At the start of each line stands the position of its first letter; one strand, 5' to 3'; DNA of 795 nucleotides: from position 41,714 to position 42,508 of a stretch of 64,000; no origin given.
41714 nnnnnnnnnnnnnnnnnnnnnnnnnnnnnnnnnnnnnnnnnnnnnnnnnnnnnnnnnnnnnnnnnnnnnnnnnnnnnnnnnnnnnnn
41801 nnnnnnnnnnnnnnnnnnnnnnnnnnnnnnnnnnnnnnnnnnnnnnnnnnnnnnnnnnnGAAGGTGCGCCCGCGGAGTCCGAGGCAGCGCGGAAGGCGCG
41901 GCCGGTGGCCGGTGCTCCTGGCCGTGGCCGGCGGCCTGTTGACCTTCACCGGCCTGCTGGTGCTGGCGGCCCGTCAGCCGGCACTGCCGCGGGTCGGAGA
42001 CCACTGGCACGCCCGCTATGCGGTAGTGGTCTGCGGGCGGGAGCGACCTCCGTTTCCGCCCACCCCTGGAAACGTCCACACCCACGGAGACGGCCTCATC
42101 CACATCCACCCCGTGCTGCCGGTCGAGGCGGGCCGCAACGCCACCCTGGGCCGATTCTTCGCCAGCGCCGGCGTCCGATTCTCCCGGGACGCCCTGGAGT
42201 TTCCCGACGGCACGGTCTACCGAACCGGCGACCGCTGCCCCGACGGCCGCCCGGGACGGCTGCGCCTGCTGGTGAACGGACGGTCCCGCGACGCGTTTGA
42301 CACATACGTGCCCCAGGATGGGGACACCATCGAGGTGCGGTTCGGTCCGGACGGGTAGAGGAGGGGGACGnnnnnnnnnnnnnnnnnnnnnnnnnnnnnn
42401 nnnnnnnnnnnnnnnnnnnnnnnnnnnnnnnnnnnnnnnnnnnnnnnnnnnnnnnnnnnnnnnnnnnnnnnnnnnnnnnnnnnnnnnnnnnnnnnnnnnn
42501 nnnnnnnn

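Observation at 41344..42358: Two tandem paralogous secreted His/Cys-motif proteins of no recognisable family head the copC / copC-copD operon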

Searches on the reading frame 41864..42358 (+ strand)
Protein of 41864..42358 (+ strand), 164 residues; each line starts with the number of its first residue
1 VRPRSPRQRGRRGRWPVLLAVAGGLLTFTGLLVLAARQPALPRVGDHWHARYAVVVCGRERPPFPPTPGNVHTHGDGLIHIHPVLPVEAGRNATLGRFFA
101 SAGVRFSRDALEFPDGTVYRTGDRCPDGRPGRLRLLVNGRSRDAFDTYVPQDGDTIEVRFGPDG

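Call 3: search_protein_families(library=pfam, proteins=[window:41864-42358:+], max_evalue=0.1)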
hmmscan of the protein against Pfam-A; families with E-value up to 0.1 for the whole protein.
window:41864-42358:+ (164 aa): 0 families

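Call 6: search_protein_families(library=ncbifam, proteins=[window:41864-42358:+], max_evalue=1)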
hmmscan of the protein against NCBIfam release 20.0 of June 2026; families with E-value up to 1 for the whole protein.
window:41864-42358:+ (164 aa): 1 family
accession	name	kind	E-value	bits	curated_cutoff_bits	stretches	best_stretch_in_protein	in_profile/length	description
NF052375.1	antisigma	equivalog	0.15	12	100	1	5-38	75-108/217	anti-sigma factor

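Call 7: search_solved_structures(query=window:41864-42358:+, max_evalue=10)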
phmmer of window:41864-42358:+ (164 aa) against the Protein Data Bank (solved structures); distinct sequences matched with E-value up to 10: 3.
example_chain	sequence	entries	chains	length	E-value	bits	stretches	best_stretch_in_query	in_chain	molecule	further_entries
3gnn_A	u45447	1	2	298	0.18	14.7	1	75-138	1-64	nicotinate-nucleotide diphosphorylase (carboxylating)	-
6t79_C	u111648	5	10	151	0.7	12.8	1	73-121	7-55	Histone H2A type 1-B/E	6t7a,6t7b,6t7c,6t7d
7pet_C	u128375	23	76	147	1.1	12.1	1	73-121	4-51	Histone H2A type 1-B/E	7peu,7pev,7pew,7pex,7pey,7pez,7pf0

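Call 8: find_homologous_proteins(query=window:41864-42358:+, max_evalue=0.001)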
Query window:41864-42358:+ (164 aa): 119 proteins with E <= 0.001 among 673 candidates.
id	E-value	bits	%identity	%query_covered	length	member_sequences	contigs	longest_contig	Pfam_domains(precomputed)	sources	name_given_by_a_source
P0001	1.9e-95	336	99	90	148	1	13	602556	-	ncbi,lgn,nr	ncbi:MAG: hypothetical protein QN173_08390 [Armatimonadota bacterium]|nr:hypothetical protein [Armat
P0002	3.4e-60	221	61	97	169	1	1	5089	-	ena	-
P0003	1.3e-59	219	69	77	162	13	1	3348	-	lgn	-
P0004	3.5e-58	214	65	87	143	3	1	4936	-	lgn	-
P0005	2.1e-57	212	68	82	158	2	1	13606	-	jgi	-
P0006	5.4e-57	210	62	90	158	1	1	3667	-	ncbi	-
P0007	8.2e-57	210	59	96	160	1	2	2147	-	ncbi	ncbi:MAG: hypothetical protein ACRDFA_01120 [bacterium]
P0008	4.2e-56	207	66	76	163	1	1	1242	-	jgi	jgi:hypothetical protein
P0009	4.6e-56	207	62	87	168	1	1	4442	-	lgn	-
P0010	5.8e-55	204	63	86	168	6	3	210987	-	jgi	-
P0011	2.4e-54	202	60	99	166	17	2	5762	-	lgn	-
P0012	1.9e-53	199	60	98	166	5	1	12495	-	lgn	-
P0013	7.6e-53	197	64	80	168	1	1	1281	-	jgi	jgi:hypothetical protein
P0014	7.6e-53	197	62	86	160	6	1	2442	-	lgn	-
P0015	2.1e-51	192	62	84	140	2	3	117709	-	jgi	jgi:hypothetical protein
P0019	2.0e-50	189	52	98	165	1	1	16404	-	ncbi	ncbi:MAG: hypothetical protein ACE5K9_04395 [Candidatus Methylomirabilales bacterium]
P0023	1.6e-49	186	57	93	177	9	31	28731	-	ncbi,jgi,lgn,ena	-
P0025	5.3e-49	184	62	89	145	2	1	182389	-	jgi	jgi:hypothetical protein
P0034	2.6e-45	172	61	74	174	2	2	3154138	-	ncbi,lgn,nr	ncbi:MAG: hypothetical protein QN157_08910 [Armatimonadota bacterium]|nr:hypothetical protein [Armat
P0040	2.3e-44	169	48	94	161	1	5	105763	-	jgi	jgi:hypothetical protein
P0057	1.4e-38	150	55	74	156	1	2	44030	-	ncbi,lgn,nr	ncbi:MAG: hypothetical protein HY687_03030 [Chloroflexi bacterium]|nr:hypothetical protein [Chlorofl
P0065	6.9e-37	145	46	89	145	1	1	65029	-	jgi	jgi:hypothetical protein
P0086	1.4e-30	124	48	71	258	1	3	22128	PF00196.26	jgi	jgi:DNA-binding CsgD family transcriptional regulator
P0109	7.4e-17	80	41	73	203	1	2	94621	-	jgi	jgi:hypothetical protein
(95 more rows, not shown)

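Call 15: find_encoding_contigs(protein=P0034, flank=6000, max_places=2)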
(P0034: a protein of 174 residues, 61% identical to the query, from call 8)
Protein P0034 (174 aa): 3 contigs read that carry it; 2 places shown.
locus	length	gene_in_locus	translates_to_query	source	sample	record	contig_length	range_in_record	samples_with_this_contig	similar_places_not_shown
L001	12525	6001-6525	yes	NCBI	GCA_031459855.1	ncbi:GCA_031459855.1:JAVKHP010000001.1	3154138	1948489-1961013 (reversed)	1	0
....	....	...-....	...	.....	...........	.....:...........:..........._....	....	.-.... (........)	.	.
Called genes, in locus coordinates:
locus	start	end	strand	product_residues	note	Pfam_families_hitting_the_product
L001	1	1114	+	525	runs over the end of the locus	PF01867:Cas_Cas1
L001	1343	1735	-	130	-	-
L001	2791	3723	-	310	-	PF01555:N6_N4_Mtase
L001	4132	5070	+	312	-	-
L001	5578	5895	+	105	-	PF01883:FeS_assembly_P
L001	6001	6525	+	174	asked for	-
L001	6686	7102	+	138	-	-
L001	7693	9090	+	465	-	PF09992:NAGPA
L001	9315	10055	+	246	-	PF01209:Ubie_methyltran, PF08241:Methyltransf_11, PF13649:Methyltransf_25, PF13847:Methyltransf_31, PF08242:Methyltransf_12 (weak)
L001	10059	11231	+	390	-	PF00890:FAD_binding_2 (weak), PF01134:GIDA (weak), PF01266:DAO, PF01494:FAD_binding_3, PF04820:Trp_halogenase (faint), PF05834:Lycopene_cycl (weak), PF07992:Pyr_redox_2 (weak), PF12831:FAD_oxidored (weak), +1 more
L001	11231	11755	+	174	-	PF10604:Polyketide_cyc2, PF03364:Polyketide_cyc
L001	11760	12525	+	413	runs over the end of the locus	PF00109:ketoacyl-synt, PF00108:Thiolase_N (faint), PF02801:Ketoacyl-synt_C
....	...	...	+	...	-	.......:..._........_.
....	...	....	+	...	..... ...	-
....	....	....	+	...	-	-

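Call 16: find_encoding_contigs(protein=P0010, flank=6000, max_places=2)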
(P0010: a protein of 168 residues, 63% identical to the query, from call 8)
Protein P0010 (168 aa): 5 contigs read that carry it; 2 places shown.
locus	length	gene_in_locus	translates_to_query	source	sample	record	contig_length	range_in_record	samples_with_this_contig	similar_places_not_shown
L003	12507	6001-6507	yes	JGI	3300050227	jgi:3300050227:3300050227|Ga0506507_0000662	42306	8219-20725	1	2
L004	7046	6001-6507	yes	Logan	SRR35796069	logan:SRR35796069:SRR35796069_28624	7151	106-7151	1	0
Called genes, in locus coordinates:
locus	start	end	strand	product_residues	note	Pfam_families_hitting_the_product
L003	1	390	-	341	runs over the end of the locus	PF10092:DUF2330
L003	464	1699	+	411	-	PF01590:GAF, PF13185:GAF_2, PF13492:GAF_3 (weak), PF07730:HisKA_3, PF02518:HATPase_c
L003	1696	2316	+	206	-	PF00072:Response_reg, PF13384:HTH_23 (faint), PF00196:GerE, PF04545:Sigma70_r4 (weak), PF08281:Sigma70_r4_2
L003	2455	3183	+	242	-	PF00106:adh_short, PF08659:KR, PF13561:adh_short_C2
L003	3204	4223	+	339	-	PF02547:Queuosine_synth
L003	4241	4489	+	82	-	-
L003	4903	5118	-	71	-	-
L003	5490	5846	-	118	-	PF07883:Cupin_2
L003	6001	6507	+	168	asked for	-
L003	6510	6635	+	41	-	-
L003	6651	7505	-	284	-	PF12911:OppC_N, PF00528:BPD_transp_1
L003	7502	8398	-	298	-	PF19300:BPD_transp_1_N, PF00528:BPD_transp_1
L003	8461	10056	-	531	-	PF00496:SBP_bac_5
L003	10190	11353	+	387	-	PF01979:Amidohydro_1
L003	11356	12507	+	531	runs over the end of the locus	PF00496:SBP_bac_5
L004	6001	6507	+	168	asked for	-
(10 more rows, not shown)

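Call 17: find_encoding_contigs(protein=P0040, flank=6000, max_places=2)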
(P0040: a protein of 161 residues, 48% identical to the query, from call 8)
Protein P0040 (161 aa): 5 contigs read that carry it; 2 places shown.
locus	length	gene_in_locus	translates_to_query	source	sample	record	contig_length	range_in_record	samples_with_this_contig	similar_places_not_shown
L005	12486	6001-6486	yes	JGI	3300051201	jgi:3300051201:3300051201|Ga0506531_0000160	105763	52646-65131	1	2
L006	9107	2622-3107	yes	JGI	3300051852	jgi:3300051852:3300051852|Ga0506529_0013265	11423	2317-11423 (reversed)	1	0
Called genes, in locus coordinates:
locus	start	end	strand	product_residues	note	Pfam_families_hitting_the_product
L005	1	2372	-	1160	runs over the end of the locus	PF00211:Guanylate_cyc, PF12773:DZR (weak), PF13240:Zn_Ribbon_1, PF13191:AAA_16, PF07719:TPR_2 (faint), PF13424:TPR_12 (faint), PF00515:TPR_1 (faint)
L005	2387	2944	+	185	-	PF22570:LiaF-TM (faint)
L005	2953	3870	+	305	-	PF00296:Bac_luciferase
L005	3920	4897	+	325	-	PF21959:DUF6923 (faint), PF24684:Vgb_lyase, PF08450:SGL (faint)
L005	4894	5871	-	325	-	PF07584:BatA (weak), PF00092:VWA, PF13519:VWA_2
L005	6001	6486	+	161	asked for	-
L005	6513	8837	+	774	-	PF04234:CopC, PF05425:CopD, PF13115:YtkA (weak)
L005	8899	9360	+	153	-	-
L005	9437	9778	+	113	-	-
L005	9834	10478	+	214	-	PF01738:DLH, PF00561:Abhydrolase_1 (weak), PF12146:Hydrolase_4 (faint)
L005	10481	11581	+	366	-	PF00924:MS_channel_2nd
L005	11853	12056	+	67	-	-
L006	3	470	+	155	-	?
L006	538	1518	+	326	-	PF21959:DUF6923 (faint), PF24684:Vgb_lyase, PF08450:SGL (faint), PF24684:Vgb_lyase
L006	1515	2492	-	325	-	PF00092:VWA, PF13519:VWA_2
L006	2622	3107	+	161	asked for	-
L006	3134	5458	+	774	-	PF04234:CopC, PF05425:CopD, PF13115:YtkA (weak)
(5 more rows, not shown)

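Call 18: predict_structure(alignment_id=A2)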
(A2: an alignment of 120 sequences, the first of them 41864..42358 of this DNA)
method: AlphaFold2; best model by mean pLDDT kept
length: 164 residues; sequences in the alignment: 120
mean_pLDDT: 95.1   pTM: 0.81
mean pLDDT of the five models: 95.1, 94.9, 94.7, 94.5, 94.0
residues with pLDDT >= 90: 145; 70-90: 13; 50-70: 6; < 50: 0
segments of 3 or more residues with pLDDT < 50: none
pLDDT, mean of each block of 10 residues (from residue 1): 72 83 97 93 98 98 98 99 98 98 98 98 98 98 98 98 93
secondary structure, 60 per line:
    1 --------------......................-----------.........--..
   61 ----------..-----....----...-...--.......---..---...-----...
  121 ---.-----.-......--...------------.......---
elements in order: H15-36 E48-56 E78-81 H95-101 E110-112 E118-120 E132-137 E140-142 E155-161

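Call 19: find_encoding_contigs(protein=P0057, flank=6000, max_places=2)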
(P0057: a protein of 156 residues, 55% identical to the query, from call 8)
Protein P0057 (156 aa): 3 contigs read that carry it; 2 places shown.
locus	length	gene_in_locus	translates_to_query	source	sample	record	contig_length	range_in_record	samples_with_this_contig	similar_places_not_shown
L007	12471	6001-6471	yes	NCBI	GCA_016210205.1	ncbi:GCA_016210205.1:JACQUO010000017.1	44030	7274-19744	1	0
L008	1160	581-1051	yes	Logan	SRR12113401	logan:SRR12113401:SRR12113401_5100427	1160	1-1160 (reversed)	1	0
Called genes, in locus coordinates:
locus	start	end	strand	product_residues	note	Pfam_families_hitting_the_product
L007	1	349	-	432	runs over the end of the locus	PF14450:FtsA (weak), PF02491:SHS2_FTSA, PF11104:PilM_2 (weak), PF06277:EutA (weak), PF06723:MreB_Mbl, PF14450:FtsA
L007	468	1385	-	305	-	PF01795:Methyltransf_5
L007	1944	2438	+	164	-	PF00994:MoCF_biosynth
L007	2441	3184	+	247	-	PF01746:tRNA_m1G_MT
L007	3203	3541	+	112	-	PF01245:Ribosomal_L19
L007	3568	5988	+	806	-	PF17764:PriA_3primeBD, PF00270:DEAD, PF04851:ResIII, PF18319:Zn_ribbon_PriA (weak), PF00271:Helicase_C (weak), PF18074:PriA_C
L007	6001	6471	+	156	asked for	-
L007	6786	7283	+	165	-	PF01327:Pep_deformylase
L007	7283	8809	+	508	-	PF01743:PolyA_pol, PF12627:PolyA_pol_RNAbd, PF01966:HD, PF13735:tRNA_NucTran2_2 (weak)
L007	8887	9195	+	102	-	PF02699:YajC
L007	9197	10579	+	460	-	PF21760:SecD_1st, PF22599:SecDF_P1_head, PF02355:SecD_SecF_C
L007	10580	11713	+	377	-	PF02355:SecD_SecF_C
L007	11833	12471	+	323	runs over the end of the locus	PF01545:Cation_efflux, PF16916:ZT_dimer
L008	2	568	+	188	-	?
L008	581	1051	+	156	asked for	-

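Call 20: find_encoding_contigs(protein=P0109, flank=6000, max_places=2)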
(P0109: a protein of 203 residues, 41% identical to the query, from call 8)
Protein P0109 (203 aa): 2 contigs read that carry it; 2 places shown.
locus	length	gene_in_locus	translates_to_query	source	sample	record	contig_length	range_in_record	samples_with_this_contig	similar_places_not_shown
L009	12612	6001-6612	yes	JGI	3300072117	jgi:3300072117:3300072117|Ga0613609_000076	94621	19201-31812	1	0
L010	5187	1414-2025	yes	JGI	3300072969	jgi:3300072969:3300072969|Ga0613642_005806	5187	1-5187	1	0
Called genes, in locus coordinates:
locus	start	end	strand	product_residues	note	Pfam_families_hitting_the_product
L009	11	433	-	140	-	PF02566:OsmC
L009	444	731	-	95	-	PF14542:Acetyltransf_CG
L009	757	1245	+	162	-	PF13302:Acetyltransf_3, PF00583:Acetyltransf_1, PF13508:Acetyltransf_7, PF13673:Acetyltransf_10, PF08445:FR47 (weak)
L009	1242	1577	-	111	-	PF01740:STAS, PF13466:STAS_2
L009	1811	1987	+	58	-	-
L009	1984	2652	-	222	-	PF20554:DUF6766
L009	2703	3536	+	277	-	PF00563:EAL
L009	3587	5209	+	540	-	PF00501:AMP-binding, PF13193:AMP-binding_C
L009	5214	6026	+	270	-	PF00561:Abhydrolase_1, PF12697:Abhydrolase_6, PF12146:Hydrolase_4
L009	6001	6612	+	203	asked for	-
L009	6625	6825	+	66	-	-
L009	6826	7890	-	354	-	PF00355:Rieske, PF19112:VanA_C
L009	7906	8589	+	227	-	PF01814:Hemerythrin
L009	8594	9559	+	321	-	PF02558:ApbA, PF03807:F420_oxidored (faint), PF08546:ApbA_C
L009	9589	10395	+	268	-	PF13622:4HBT_3, PF20789:4HBT_3C, PF02551:Acyl_CoA_thio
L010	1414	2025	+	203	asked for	-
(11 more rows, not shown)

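Call 23: find_encoding_contigs(protein=P0019, flank=6000, max_places=2)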
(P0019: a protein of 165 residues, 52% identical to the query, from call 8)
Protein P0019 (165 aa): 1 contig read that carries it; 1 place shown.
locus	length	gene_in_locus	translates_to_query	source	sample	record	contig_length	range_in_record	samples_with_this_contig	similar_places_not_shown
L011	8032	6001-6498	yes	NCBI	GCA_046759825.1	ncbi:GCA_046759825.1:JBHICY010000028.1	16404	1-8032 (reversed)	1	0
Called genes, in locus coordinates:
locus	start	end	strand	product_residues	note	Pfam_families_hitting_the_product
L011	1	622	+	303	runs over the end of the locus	PF04442:CtaG_Cox11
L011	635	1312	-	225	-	PF01325:Fe_dep_repress, PF02742:Fe_dep_repr_C, PF04023:FeoA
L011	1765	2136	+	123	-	-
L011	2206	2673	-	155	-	-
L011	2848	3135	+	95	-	-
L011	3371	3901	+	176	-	PF00034:Cytochrom_C, PF13442:Cytochrome_CBB3 (weak)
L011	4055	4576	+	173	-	PF14321:DUF4382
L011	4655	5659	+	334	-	PF07884:VKOR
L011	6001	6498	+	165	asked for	-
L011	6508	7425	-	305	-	PF00892:EamA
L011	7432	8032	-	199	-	PF01551:Peptidase_M23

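Call 24: find_encoding_contigs(protein=P0065, flank=6000, max_places=2)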
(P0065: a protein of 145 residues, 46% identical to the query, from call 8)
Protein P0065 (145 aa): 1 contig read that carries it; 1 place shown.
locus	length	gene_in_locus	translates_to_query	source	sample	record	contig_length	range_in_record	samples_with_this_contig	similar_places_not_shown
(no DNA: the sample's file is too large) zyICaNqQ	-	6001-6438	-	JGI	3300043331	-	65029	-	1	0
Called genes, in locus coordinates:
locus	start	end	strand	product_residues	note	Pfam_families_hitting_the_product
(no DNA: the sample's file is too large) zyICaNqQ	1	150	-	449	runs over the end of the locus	PF01546:Peptidase_M20, PF07687:M20_dimer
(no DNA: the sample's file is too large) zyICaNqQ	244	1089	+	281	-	-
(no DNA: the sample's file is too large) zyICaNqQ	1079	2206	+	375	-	PF02746:MR_MLE_N, PF26685:DUF8230_C, PF13378:MR_MLE_C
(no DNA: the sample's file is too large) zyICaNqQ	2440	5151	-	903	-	PF03699:UPF0182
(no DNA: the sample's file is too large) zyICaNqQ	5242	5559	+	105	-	PF01883:FeS_assembly_P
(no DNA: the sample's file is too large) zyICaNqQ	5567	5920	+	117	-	-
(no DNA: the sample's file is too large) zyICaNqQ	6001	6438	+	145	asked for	-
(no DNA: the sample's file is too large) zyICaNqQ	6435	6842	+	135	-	-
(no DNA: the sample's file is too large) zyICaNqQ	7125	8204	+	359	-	-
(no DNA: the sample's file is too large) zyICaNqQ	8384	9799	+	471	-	PF09992:NAGPA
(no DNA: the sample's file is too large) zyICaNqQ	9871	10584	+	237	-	PF01209:Ubie_methyltran, PF13847:Methyltransf_31, PF08241:Methyltransf_11, PF08242:Methyltransf_12, PF13649:Methyltransf_25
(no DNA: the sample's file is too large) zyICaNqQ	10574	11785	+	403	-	PF01266:DAO, PF01494:FAD_binding_3, PF04820:Trp_halogenase (faint), PF05834:Lycopene_cycl (faint), PF07992:Pyr_redox_2 (faint), PF13450:NAD_binding_8 (weak)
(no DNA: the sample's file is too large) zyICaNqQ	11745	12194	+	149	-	PF10604:Polyketide_cyc2 (weak), PF03364:Polyketide_cyc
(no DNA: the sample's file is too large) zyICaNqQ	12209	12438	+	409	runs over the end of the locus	PF00109:ketoacyl-synt, PF00108:Thiolase_N (faint), PF02801:Ketoacyl-synt_C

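Call 28: search_protein_representatives(alignment_id=A2)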
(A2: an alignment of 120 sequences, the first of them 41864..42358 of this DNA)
Query: 120 sequences, 226 profile positions. Proteins with E-value up to 0.001 (for the whole library): 2406; up to 1e-10: 1525; up to 1e-30: 540. The best 150 are listed.
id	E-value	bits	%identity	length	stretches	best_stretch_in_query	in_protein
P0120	2.2e-83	295.8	-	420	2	23-169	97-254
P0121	2.6e-74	266.1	-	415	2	23-179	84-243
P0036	3.2e-66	239.7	-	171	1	4-167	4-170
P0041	3.8e-66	239.4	-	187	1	8-169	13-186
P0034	1.1e-65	238.0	-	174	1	9-169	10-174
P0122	1.4e-59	218.0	-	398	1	20-202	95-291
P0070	1.5e-59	217.8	-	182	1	5-167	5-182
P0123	4.1e-59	216.4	-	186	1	15-168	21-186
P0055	6.3e-59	215.8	-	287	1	21-170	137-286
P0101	2.0e-58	214.1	-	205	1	5-194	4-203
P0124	2.4e-58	213.9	-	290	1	19-171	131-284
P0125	3.2e-57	210.2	-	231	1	5-177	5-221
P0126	4.2e-57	209.8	-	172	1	9-169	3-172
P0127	6.0e-57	209.3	-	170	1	6-168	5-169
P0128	6.0e-57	209.3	-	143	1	34-172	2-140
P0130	1.3e-56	208.2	-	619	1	15-197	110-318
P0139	5.1e-54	199.8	-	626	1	20-194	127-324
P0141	2.1e-53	197.8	-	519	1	20-193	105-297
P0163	1.6e-50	188.3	-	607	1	20-173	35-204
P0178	3.3e-49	184.0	-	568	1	15-199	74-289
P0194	2.2e-48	181.3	-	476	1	20-206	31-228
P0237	2.6e-46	174.6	-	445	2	47-178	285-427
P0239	3.3e-46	174.2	-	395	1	43-169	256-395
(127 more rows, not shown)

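Call 30: search_protein_families(library=pfam, proteins=[P0120, P0122, P0130, P0139, P0141, P0163, P0178, P0194, P0237, P0239], max_evalue=0.01)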
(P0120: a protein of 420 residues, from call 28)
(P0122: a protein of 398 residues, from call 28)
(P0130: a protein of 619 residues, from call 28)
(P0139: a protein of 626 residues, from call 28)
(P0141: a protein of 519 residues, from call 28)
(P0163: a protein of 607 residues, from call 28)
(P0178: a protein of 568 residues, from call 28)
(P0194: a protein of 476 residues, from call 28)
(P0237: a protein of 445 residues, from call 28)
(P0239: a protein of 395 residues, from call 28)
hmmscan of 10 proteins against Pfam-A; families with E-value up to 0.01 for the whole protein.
P0120 (420 aa): 5 families
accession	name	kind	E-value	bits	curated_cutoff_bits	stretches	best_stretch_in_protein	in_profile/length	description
PF00196.25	GerE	-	1.7e-15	56.8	23.5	1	12-66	2-56/57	Bacterial regulatory proteins, luxR family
PF04545.22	Sigma70_r4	-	0.00018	21.4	24.1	1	12-55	4-48/50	Sigma-70, region 4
PF08281.18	Sigma70_r4_2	-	0.0018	18.3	25.7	1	15-55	13-54/54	Sigma-70, region 4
PF12840.13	HTH_20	-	0.0019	18.6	27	1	20-56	9-46/51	Helix-turn-helix domain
PF13384.12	HTH_23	-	0.0032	17.7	24.6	0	17-42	7-32/50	Homeodomain-like domain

P0122 (398 aa): 1 family
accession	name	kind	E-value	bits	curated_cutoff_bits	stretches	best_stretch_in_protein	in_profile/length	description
PF13473.12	Cupredoxin_1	-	5.1e-08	33.3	27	1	277-382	17-104/104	Cupredoxin-like domain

P0130 (619 aa): 2 families
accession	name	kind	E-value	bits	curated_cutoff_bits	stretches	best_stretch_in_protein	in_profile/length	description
PF13473.12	Cupredoxin_1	-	7.6e-24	84.2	27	3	526-618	22-104/104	Cupredoxin-like domain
PF00127.26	Copper-bind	-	0.00029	21.6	21.2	0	525-605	3-83/99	Copper binding proteins, plastocyanin/azurin family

P0139 (626 aa): 2 families
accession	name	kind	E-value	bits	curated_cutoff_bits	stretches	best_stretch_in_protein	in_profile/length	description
PF13473.12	Cupredoxin_1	-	1.6e-23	83.1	27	3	302-408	16-104/104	Cupredoxin-like domain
PF00127.26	Copper-bind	-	1e-12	48.8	21.2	1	530-626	3-99/99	Copper binding proteins, plastocyanin/azurin family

P0141 (519 aa): 2 families
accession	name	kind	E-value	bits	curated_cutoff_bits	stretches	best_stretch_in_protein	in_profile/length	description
PF13473.12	Cupredoxin_1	-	1.5e-27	96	27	2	422-518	20-104/104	Cupredoxin-like domain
PF00127.26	Copper-bind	-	3.1e-11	44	21.2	2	424-518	4-98/99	Copper binding proteins, plastocyanin/azurin family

P0163 (607 aa): 2 families
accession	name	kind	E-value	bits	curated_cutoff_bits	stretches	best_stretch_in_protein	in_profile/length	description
PF13473.12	Cupredoxin_1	-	1.6e-07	31.7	27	0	350-386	18-54/104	Cupredoxin-like domain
PF11589.14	DUF3244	-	0.009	16.4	25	0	194-269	20-93/96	Domain of unknown function (DUF3244)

P0178 (568 aa): 6 families
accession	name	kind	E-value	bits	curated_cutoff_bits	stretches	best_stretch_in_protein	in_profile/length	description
PF00196.25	GerE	-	5.7e-14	51.9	23.5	1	9-61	2-54/57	Bacterial regulatory proteins, luxR family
PF14016.12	DUF4232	-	1.2e-08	35.6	27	1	406-543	1-110/129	Domain of unknown function (DUF4232)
PF08281.18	Sigma70_r4_2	-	2.9e-08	33.7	25.7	1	9-52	10-54/54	Sigma-70, region 4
PF04545.22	Sigma70_r4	-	4.8e-05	23.2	24.1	1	8-52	3-48/50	Sigma-70, region 4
PF13473.12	Cupredoxin_1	-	0.00051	20.5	27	1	275-387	18-104/104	Cupredoxin-like domain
PF12840.13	HTH_20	-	0.005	17.2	27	1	15-53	7-46/51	Helix-turn-helix domain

P0194 (476 aa): 1 family
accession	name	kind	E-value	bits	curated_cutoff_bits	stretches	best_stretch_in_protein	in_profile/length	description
PF13473.12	Cupredoxin_1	-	1.4e-13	51.1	27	1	341-384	18-61/104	Cupredoxin-like domain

P0237 (445 aa): 3 families
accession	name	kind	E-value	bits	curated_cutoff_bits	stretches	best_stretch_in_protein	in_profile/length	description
PF00196.25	GerE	-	5.8e-13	48.7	23.5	1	9-62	2-55/57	Bacterial regulatory proteins, luxR family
PF08281.18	Sigma70_r4_2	-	2.7e-08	33.8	25.7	1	9-52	10-54/54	Sigma-70, region 4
PF04545.22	Sigma70_r4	-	2.2e-05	24.3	24.1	1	8-52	3-48/50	Sigma-70, region 4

P0239 (395 aa): 0 families
